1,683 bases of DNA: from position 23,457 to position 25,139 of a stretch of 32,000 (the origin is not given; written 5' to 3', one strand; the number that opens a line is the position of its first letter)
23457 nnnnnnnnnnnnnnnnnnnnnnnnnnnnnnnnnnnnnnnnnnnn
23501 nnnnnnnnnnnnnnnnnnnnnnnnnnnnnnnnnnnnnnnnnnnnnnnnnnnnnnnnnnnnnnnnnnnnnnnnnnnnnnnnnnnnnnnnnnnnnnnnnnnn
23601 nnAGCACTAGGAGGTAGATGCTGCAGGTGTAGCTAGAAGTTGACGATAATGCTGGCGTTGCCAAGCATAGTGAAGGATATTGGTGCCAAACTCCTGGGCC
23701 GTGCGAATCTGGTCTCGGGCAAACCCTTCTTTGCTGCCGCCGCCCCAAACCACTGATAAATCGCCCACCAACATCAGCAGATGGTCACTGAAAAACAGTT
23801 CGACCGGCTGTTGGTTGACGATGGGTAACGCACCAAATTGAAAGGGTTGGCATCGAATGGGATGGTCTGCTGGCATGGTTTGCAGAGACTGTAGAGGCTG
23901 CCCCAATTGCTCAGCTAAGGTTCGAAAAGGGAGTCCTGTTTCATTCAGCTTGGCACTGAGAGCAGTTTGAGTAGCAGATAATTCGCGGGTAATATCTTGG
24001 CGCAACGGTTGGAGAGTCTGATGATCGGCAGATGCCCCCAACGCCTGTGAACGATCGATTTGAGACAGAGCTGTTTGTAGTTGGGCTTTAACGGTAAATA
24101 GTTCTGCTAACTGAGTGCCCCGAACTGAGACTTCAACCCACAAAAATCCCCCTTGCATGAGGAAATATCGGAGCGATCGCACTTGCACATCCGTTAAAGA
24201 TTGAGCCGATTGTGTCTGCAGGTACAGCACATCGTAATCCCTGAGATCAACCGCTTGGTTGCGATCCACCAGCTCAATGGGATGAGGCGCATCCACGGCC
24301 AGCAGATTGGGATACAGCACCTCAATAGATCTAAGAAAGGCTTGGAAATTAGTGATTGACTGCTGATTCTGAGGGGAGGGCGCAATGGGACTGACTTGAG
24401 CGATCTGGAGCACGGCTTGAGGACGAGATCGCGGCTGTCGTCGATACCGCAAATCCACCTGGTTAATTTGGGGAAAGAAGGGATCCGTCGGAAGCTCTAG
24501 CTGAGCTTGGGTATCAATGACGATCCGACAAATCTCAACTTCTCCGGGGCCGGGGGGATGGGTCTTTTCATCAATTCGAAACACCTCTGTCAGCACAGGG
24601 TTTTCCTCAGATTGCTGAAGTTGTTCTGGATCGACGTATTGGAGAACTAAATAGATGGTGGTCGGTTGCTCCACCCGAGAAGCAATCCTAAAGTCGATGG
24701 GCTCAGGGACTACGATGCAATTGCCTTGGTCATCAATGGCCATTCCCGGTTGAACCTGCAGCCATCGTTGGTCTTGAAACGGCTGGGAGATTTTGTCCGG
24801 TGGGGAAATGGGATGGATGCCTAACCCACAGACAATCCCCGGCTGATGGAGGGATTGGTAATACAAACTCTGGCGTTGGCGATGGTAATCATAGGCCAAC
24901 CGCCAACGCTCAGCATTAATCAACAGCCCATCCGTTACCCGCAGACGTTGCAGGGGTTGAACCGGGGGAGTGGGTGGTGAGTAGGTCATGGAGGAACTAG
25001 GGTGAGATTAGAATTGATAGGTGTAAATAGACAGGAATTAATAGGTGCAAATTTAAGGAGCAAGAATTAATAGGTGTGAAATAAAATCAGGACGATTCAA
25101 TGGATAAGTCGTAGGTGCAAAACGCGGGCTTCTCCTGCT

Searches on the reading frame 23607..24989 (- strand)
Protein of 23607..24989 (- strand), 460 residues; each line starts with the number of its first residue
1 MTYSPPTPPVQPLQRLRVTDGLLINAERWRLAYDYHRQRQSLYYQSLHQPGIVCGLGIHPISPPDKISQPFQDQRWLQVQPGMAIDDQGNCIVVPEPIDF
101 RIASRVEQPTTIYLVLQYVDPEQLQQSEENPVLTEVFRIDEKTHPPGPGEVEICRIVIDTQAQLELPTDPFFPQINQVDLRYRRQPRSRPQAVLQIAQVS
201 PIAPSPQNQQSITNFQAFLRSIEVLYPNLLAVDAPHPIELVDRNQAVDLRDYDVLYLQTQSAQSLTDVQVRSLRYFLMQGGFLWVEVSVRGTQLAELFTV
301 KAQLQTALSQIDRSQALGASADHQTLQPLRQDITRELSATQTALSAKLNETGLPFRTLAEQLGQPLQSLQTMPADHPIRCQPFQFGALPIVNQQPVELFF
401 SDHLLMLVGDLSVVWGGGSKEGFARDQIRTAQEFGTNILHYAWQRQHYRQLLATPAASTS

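Call 4: search_protein_families(library=pfam, proteins=[window:23607-24989:-], max_evalue=0.01)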
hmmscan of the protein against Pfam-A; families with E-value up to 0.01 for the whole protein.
window:23607-24989:- (460 aa): 1 family
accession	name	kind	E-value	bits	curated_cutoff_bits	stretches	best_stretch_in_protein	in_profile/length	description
PF13709.12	DUF4159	-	3.7e-10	40.1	25.9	2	246-294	46-95/202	Domain of unknown function (DUF4159)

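Call 5: search_protein_families(library=ncbifam, proteins=[window:23607-24989:-], max_evalue=0.01)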
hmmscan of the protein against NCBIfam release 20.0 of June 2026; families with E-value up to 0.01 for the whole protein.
window:23607-24989:- (460 aa): 1 family
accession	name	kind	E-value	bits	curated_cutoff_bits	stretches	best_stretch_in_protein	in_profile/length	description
NF053767.1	CIS13_fam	equivalog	5.7e-09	35.7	370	1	14-119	5-101/392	CIS13 family contractile injection system protein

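Call 17: find_homologous_proteins(query=window:23607-24989:-)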
Query window:23607-24989:- (460 aa): 305 proteins with E <= 0.001 among 8000 candidates; the best 120 are listed.
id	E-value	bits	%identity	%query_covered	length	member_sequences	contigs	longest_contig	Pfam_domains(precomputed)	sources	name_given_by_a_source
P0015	0.0e+0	1019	99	100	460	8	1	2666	PF13709.13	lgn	-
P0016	7.1e-256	867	83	100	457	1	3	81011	PF13709.13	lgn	-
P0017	2.9e-255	865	83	100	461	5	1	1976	PF13709.13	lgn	-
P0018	6.1e-251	851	83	100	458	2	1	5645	PF13709.13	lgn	-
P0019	6.6e-251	851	82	100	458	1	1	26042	PF13709.13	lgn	-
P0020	4.1e-250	849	82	100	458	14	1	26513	PF13709.13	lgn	-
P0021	4.9e-249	845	82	100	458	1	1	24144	PF13709.13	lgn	-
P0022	6.0e-247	838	81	100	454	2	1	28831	PF13709.13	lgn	-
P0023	1.4e-121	425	45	100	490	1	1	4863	PF13709.13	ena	-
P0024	2.0e-121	424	44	100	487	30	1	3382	PF13709.13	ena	-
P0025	2.5e-119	417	45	100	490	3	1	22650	PF13709.13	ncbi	-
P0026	1.7e-112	395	41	98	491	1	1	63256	PF13709.13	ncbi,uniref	ncbi:hypothetical protein TUMEXPCC7403_21520 [Tumidithrix helvetica PCC 7403]|uniref:DUF4159 domain-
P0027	8.2e-112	393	43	96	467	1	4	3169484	-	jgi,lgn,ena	-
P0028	3.1e-110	388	42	99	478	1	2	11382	-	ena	-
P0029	5.3e-108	380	41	98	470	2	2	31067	PF13709.13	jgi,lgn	jgi:hypothetical protein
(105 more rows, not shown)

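Call 20: find_related_loci(query=A2, collection=genome_contigs, flank=10000)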
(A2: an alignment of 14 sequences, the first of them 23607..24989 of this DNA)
Query A2 (460 aa) in genome_contigs; peptide patterns used: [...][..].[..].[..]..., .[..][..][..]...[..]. (x = any residue, [..] = any of these).
460 stretches matched a pattern; 370 encode a relative of the query (tblastn E <= 1e-3); the best 80 are kept; 80 distinct loci.
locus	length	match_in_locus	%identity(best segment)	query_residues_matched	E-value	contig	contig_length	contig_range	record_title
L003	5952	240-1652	46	1-459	4e-126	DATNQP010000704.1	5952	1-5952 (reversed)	MAG TPA_asm: Leptolyngbyaceae cyanobacterium isolate SMAG_U16510 k141_245316, whole genome shotgun sequence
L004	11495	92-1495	43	1-460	3e-125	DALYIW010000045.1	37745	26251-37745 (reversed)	MAG TPA_asm: Coleofasciculaceae cyanobacterium CTOTU46601 NODE_50_length_37745_cov_3.781560, whole genome shotgun sequen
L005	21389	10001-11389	41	1-452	2e-120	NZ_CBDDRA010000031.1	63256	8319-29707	Tumidithrix helvetica PCC 7403 NODE_0031, whole genome shotgun sequence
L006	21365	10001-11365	41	3-447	3e-119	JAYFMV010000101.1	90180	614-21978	MAG: Potamolinea sp. isolate R1S1 contig_91, whole genome shotgun sequence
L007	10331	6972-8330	42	1-454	2e-116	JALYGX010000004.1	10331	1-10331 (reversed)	MAG: Cyanobacteriota bacterium isolate GDC bin22 SD1469-71_k127_510228, whole genome shotgun sequence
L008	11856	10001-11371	41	1-450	2e-113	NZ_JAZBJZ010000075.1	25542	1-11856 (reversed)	Tumidithrix elongata BACA0141 NODE_171_length_25542_cov_121.296504, whole genome shotgun sequence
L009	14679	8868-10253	41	1-452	5e-113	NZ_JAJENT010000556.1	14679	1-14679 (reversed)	Phormidium sp. CCY1219 NODE_1373762+_length_14679_cov_95.5648, whole genome shotgun sequence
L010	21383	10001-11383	42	8-451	2e-111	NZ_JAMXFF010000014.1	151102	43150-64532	Laspinema palackyanum D2a NODE_15_length_151102_cov_69.149346, whole genome shotgun sequence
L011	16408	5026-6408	43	8-451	1e-111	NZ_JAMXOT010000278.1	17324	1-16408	Oscillatoria sp. HE19RPO 331, whole genome shotgun sequence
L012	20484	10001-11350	43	6-451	2e-111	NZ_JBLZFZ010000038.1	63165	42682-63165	Pantanalinema rosaneae CENA516 NODE_86_length_63218_cov_239.326409, whole genome shotgun sequence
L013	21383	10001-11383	41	8-451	5e-110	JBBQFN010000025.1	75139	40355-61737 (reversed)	MAG: Cyanophyceae cyanobacterium isolate Co_metawrap_1029 Cmw_1029_k141_2851623_length_75139_cov_43.9954, whole genome s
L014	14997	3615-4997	42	8-451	8e-110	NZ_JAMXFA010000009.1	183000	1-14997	Laspinema olomoucense D3b NODE_9_length_183000_cov_103.614012, whole genome shotgun sequence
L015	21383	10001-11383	42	8-451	2e-109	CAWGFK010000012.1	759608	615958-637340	MAG: uncultured cyanobacterium isolate MFD01721.bin.1.50 genome assembly, contig: contig_20467, whole genome shotgun seq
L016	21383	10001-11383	42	8-451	3e-109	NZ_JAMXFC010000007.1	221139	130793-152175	Laspinema sp. D2d NODE_11_length_221139_cov_56.066361, whole genome shotgun sequence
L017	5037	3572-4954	41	8-451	3e-109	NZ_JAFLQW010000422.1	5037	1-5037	Phormidium pseudopriestleyi FRX01 c_000000052143, whole genome shotgun sequence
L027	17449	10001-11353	41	6-450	4e-103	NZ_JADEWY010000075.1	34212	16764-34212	Coleofasciculus sp. LEGE 07092 NODE_175_length_34212_cov_13.3543, whole genome shotgun sequence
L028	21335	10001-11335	41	12-451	1e-102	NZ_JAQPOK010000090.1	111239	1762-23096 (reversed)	Roseofilum halophilum BLCC-M91 k141_30657, whole genome shotgun sequence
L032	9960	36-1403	38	1-452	2e-101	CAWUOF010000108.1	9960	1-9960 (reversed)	MAG: uncultured bacterium isolate SRR1522964_concoct_30_1705335406 genome assembly, contig: ERZ11849542.1278, whole geno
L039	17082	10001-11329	38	6-445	6e-99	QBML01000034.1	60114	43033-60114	MAG: Pseudanabaena frigida isolate ULC066bin1 scaffold34_size60114, whole genome shotgun sequence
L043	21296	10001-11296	39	12-452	8e-98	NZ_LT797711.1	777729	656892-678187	Planktothrix sp. PCC 11201 isolate BBR_PRJEB10991, whole genome shotgun sequence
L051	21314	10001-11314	38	6-445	4e-97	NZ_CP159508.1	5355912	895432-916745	Pseudanabaena minima str. Chao 2107 chromosome, complete genome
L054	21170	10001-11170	40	1-453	1e-96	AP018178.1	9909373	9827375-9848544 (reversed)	Calothrix sp. NIES-2100 DNA, nearly complete genome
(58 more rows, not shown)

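Call 31: search_protein_families(library=pfam, proteins=[L010:14-1078:+, L010:1209-1775:+, L010:1786-2601:+, L010:2643-3116:+, L010:3245-5404:+, L010:5502-5801:+, L010:11496-13415:+, L010:18310-20103:+, L054:18-2687:+, L054:3330-5321:+], max_evalue=0.001)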
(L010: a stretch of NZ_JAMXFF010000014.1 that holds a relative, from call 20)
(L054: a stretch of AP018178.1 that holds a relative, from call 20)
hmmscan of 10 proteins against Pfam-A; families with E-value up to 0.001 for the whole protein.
L010:14-1078:+ (354 aa): 1 family
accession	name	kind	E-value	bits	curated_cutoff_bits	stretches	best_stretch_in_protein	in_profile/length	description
PF12849.12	PBP_like_2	-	4e-15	56.7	27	1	62-317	35-248/267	PBP superfamily domain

L010:1209-1775:+ (188 aa): 1 family
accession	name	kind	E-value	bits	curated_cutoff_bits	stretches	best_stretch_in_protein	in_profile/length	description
PF06841.18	Phage_T4_gp19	-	5.1e-33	114.2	28.2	1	17-155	2-133/134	T4-like virus tail tube protein gp19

L010:1786-2601:+ (271 aa): 0 families

L010:2643-3116:+ (157 aa): 1 family
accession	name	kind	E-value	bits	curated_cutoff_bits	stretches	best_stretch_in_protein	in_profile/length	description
PF19266.4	CIS_tube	-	2.4e-17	63.6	27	1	18-154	17-153/158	Contractile injection system tube protein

L010:3245-5404:+ (719 aa): 4 families
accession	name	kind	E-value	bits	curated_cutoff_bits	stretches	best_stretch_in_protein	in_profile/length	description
PF04717.18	Phage_base_V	-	7.4e-27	93.9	23.8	1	382-455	2-75/75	Type VI secretion system/phage-baseplate injector OB domain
PF24032.1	YQBQ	-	4e-09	36.7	27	1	91-356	40-293/294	YQBQ-like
PF05954.17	Phage_GPD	-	8.7e-09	35.4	30.1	1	90-345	41-301/305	Phage tail baseplate hub (GPD)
PF10106.14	DUF2345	-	7.6e-06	26.3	30.7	0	581-633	96-150/151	Uncharacterized protein conserved in bacteria (DUF2345)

L010:5502-5801:+ (99 aa): 1 family
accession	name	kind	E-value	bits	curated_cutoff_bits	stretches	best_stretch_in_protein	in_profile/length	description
PF05488.18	PAAR_motif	-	5.4e-08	33.4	27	1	13-39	8-33/70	PAAR motif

L010:11496-13415:+ (639 aa): 4 families
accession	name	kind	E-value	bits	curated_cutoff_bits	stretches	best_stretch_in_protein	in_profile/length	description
PF00027.35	cNMP_binding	-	4.1e-21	75.2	27.5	1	502-584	4-89/89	Cyclic nucleotide-binding domain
PF02743.24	dCache_1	-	1.4e-17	64.5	45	1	140-326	74-239/240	Cache domain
PF00672.30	HAMP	-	1.7e-10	41.5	25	1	362-414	2-51/53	HAMP domain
PF22673.2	MCP-like_PDC_1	-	3.7e-09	37.5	27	1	150-215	48-112/113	Methyl-accepting chemotaxis protein-like, first PDC sensor domain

L010:18310-20103:+ (597 aa): 5 families
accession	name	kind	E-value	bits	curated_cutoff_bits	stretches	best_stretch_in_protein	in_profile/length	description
PF00805.28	Pentapeptide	-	1.9e-99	325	20.2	12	402-439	1-38/40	Pentapeptide repeats (8 copies)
PF13599.13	Pentapeptide_4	-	1.6e-47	159.9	38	6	197-272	2-77/78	Pentapeptide repeat region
PF13576.12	Pentapeptide_3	-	1.5e-35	121.6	27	0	532-571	3-45/48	Pentapeptide repeats (9 copies)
PF25296.1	Decapeptide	-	8.1e-08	32.5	45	0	246-304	5-63/74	Decapeptide repeat region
PF05264.16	CfAFP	-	8.7e-05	23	25.9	0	125-177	47-98/137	Choristoneura fumiferana antifreeze protein (CfAFP)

L054:18-2687:+ (889 aa): 0 families

L054:3330-5321:+ (663 aa): 3 families
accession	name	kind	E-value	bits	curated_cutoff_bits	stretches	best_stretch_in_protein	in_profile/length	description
PF04717.18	Phage_base_V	-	7.9e-26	90.7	23.8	1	388-461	2-75/75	Type VI secretion system/phage-baseplate injector OB domain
PF24032.1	YQBQ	-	2.9e-10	40.5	27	1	112-359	52-290/294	YQBQ-like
PF05954.17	Phage_GPD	-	5.1e-09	36.2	30.1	1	127-353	73-303/305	Phage tail baseplate hub (GPD)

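Call 36: search_protein_families(library=pfam, proteins=[L004:1580-2638:+, L004:2655-3722:+, L027:11512-12576:+, L032:1557-2621:+, L039:11550-12923:+, L051:11465-12853:+, L006:11497-12903:+, L043:11318-12820:+, L028:14040-15917:+, L012:13443-15350:+], max_evalue=0.01)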
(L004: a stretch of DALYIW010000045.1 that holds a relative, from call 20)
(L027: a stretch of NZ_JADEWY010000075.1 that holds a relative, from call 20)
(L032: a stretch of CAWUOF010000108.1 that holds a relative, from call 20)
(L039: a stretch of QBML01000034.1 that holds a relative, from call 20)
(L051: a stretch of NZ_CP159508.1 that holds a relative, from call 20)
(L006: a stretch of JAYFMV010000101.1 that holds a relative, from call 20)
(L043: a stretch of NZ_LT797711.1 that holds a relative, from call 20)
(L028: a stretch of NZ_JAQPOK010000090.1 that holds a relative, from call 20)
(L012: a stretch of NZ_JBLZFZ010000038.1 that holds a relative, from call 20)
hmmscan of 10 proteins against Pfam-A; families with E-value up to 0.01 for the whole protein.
L004:1580-2638:+ (352 aa): 2 families
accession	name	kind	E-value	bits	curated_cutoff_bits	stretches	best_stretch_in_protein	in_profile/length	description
PF11845.13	Tll0287-like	-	1.2e-42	146.2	24.1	1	36-205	2-144/144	Tll0287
PF00672.30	HAMP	-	3e-07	31.1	25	1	239-299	2-51/53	HAMP domain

L004:2655-3722:+ (355 aa): 4 families
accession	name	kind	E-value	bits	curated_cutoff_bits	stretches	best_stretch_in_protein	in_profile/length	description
PF11845.13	Tll0287-like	-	8.1e-25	88.4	24.1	1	45-215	1-144/144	Tll0287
PF00672.30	HAMP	-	1e-07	32.6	25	1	249-310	2-52/53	HAMP domain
PF16736.11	sCache_like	-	0.0044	17.8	27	1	130-173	64-105/117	Single Cache-like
PF00558.24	Vpu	-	0.0066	16.7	24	0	227-290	7-70/81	Vpu protein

L027:11512-12576:+ (354 aa): 2 families
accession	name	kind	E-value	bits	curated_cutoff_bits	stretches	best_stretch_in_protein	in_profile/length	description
PF11845.13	Tll0287-like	-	6.3e-40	137.4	24.1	1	34-204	1-144/144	Tll0287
PF00672.30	HAMP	-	2.8e-06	28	25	1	238-298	2-51/53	HAMP domain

L032:1557-2621:+ (354 aa): 2 families
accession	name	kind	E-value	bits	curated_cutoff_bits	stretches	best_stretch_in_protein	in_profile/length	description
PF11845.13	Tll0287-like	-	1.4e-43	149.2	24.1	1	36-205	2-144/144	Tll0287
PF00672.30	HAMP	-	0.0012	19.6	25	1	237-296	1-49/53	HAMP domain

L039:11550-12923:+ (457 aa): 4 families
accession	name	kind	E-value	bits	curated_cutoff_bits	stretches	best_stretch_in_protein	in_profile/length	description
PF02743.24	dCache_1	-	1.3e-18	67.9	45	1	145-318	87-237/240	Cache domain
PF22673.2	MCP-like_PDC_1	-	1.8e-10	41.7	27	1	150-216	44-112/113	Methyl-accepting chemotaxis protein-like, first PDC sensor domain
PF00672.30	HAMP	-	3.3e-08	34.2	25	1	356-406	2-49/53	HAMP domain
PF03961.19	FapA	-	0.003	17.7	31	1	324-432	117-225/272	Flagellar Assembly Protein A beta solenoid domain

L051:11465-12853:+ (462 aa): 3 families
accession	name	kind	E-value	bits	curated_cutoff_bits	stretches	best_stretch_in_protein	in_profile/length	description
PF02743.24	dCache_1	-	1.8e-20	74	45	1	118-308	87-231/240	Cache domain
PF22673.2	MCP-like_PDC_1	-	1.1e-10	42.3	27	1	145-215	43-112/113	Methyl-accepting chemotaxis protein-like, first PDC sensor domain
PF00672.30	HAMP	-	5.3e-08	33.5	25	1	355-405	2-49/53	HAMP domain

L006:11497-12903:+ (468 aa): 4 families
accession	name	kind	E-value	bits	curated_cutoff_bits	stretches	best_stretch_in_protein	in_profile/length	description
PF02743.24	dCache_1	-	3.7e-22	79.5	45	1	147-322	71-236/240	Cache domain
PF22673.2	MCP-like_PDC_1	-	1.4e-15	58.1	27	1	131-226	17-113/113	Methyl-accepting chemotaxis protein-like, first PDC sensor domain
PF00672.30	HAMP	-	1.9e-09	38.1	25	1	365-417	2-51/53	HAMP domain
PF17201.10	Cache_3-Cache_2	-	1.7e-06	28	27.7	1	198-342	161-295/299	Cache 3/Cache 2 fusion domain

L043:11318-12820:+ (500 aa): 3 families
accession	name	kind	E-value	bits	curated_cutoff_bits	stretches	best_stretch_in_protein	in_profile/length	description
PF02743.24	dCache_1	-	2.2e-12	47.5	45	1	124-353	60-240/240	Cache domain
PF00672.30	HAMP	-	3.2e-09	37.4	25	1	387-437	1-48/53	HAMP domain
PF22673.2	MCP-like_PDC_1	-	4.1e-09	37.3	27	1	158-248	29-112/113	Methyl-accepting chemotaxis protein-like, first PDC sensor domain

L028:14040-15917:+ (625 aa): 5 families
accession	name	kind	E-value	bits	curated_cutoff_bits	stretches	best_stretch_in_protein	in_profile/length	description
PF02743.24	dCache_1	-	6.4e-22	78.7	45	1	35-256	4-201/240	Cache domain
PF00027.35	cNMP_binding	-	1.9e-18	66.6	27.5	1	489-573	2-89/89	Cyclic nucleotide-binding domain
PF22673.2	MCP-like_PDC_1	-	2.9e-09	37.8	27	1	141-219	35-112/113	Methyl-accepting chemotaxis protein-like, first PDC sensor domain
PF17201.10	Cache_3-Cache_2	-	2.4e-07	30.8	27.7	1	192-333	161-293/299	Cache 3/Cache 2 fusion domain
PF00672.30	HAMP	-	1.3e-05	25.9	25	1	358-407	2-48/53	HAMP domain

L012:13443-15350:+ (635 aa): 4 families
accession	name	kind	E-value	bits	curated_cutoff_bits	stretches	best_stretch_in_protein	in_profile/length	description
PF00027.35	cNMP_binding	-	4.3e-20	71.9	27.5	1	498-580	4-89/89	Cyclic nucleotide-binding domain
PF02743.24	dCache_1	-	6.5e-15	55.8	45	1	154-257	90-188/240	Cache domain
PF00672.30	HAMP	-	2.2e-09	37.9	25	1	359-408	3-49/53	HAMP domain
PF22673.2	MCP-like_PDC_1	-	2.2e-08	34.9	27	1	153-218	48-112/113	Methyl-accepting chemotaxis protein-like, first PDC sensor domain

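Call 76: search_dna_similar(query=L010:3245-5404:+, collection=plasmids, mode=protein, max_rows=15, max_evalue=1e-10)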
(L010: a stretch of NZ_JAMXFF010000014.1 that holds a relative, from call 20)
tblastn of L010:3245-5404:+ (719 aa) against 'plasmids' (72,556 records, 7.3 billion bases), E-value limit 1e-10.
Records with a match: 135; places in all: 140; records where one place covers at least 80% of the query: 6.
Best place of each record, by identity: 60-80% 1; <60% 134.
By first word of the organism name: Escherichia 61; Streptomyces 26; Deinococcus 6; Chromobacterium 4; Vibrio 3; Streptantibioticus 2; Kitasatospora 2; Tenacibaculum 2; Azospirillum 2; Parasedimentitalea 2; and 24 more.
By predicted mobility (MOB-suite, as given by PLSDB): non-mobilizable 68; conjugative 45; mobilizable 22.
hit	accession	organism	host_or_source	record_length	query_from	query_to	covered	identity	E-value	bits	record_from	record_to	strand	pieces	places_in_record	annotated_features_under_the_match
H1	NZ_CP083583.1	Kovacikia minuta CCNUW1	cell culture,fresh water lake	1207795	5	617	85%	61.0%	0e+0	712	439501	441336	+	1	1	record has no annotation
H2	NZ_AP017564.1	Pseudanabaena sp. ABRG5-3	-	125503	6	632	87%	58.5%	0e+0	715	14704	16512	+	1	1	VgrG-related protein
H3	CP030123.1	Brasilonema octagenarum UFV-E1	Eucalyptus grandis,mixed culture,leaves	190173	6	576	79%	50.3%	8e-171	550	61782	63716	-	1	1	type IV secretion protein Rhs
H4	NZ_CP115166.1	Deinococcus aquaticus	Freshwater stream system, activated ...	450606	12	587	80%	35.3%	5e-85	301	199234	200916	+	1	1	VgrG-related protein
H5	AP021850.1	Deinococcus grandis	-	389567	12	587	80%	34.5%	2e-81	290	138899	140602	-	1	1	type IV secretion protein Rhs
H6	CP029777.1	Deinococcus actinosclerus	mixed culture,wastewater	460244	93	572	67%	38.8%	1e-83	297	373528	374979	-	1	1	hypothetical protein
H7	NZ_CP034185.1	Deinococcus psychrotolerans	whole organism,R2A medium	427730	12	528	72%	34.8%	9e-79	283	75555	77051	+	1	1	VgrG-related protein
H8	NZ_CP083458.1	Deinococcus taeanensis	whole organism,coastal dune soil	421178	93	587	69%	36.2%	5e-82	292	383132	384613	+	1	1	VgrG-related protein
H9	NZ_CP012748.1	Paraburkholderia caribensis MBA4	soil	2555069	11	491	63%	37.5%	7e-55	241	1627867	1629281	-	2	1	none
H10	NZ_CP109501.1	Streptomyces sp. NBC_01426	-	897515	4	630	87%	26.0%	4e-40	166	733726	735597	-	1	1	VgrG-related protein | LysM peptidoglycan-binding domain-containing protein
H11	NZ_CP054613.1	Paenibacillus cellulosilyticus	cell culture,soil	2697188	27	513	65%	33.5%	1e-56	247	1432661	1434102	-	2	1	none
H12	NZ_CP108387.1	Streptomyces sp. NBC_01324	-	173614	5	524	72%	30.0%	3e-44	179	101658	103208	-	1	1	VgrG-related protein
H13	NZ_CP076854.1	Rhizobium sp. WYJ-E13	Curcuma wenyujin Y.H. Chen et C. ...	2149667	23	495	65%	33.2%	2e-48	220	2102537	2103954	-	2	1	none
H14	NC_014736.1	Halogeometricum borinquense DSM 11551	-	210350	10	510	69%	30.3%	2e-45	210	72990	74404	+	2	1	contractile injection system protein, VgrG/Pvc8 family | phage baseplate assembly protein V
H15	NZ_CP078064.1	Haloferax larsenii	Cell culture,Salt Lake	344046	10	510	69%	30.0%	5e-43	202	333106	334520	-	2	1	contractile injection system protein, VgrG/Pvc8 family | phage baseplate assembly protein V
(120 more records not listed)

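Call 77: get_annotated_region(hit=H2, flank=20000)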
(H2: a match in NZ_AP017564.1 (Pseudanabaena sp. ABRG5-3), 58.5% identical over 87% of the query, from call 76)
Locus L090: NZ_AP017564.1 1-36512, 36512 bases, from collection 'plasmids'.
description: Pseudanabaena sp. ABRG5-3 plasmid ABRG53d, complete sequence
organism: Pseudanabaena sp. ABRG5-3 (NCBI taxid 685565)
taxonomy: Bacteria; Cyanobacteriota; Cyanophyceae; Pseudanabaenales; Pseudanabaenaceae; Pseudanabaena; Pseudanabaena sp. ABRG5-3
host: -; source: -; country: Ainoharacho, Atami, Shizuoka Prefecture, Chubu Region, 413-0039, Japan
typing (MOB-suite, as given by PLSDB): non-mobilizable
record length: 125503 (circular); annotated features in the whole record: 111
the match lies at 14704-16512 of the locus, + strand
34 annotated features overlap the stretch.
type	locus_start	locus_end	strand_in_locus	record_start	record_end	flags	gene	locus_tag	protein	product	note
CDS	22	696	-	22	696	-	-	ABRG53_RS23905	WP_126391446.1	pentapeptide repeat-containing protein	-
CDS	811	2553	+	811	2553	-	-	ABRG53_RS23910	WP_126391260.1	tetratricopeptide repeat protein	-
CDS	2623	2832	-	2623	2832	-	-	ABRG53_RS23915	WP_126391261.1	Nif11-like leader peptide family natural product precursor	-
CDS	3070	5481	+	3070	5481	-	-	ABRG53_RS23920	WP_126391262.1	substrate-binding domain-containing protein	-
CDS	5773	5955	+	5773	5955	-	-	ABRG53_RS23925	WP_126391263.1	hypothetical protein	-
CDS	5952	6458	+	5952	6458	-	-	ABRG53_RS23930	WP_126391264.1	phage tail protein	-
CDS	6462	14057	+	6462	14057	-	-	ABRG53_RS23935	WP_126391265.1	hypothetical protein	-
CDS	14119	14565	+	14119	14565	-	-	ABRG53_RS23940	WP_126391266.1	hypothetical protein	-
CDS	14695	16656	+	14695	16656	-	-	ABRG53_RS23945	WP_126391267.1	VgrG-related protein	-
CDS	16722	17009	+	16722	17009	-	-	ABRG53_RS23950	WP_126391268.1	PAAR domain-containing protein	-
CDS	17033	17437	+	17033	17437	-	-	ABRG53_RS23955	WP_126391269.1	GPW/gp25 family protein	-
CDS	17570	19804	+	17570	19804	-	-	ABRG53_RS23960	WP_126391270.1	putative baseplate assembly protein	-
CDS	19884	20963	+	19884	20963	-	-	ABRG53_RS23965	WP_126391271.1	phage tail protein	-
CDS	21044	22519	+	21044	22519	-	-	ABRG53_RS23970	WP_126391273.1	hypothetical protein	-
CDS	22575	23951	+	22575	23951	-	-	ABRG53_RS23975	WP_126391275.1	cache domain-containing protein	-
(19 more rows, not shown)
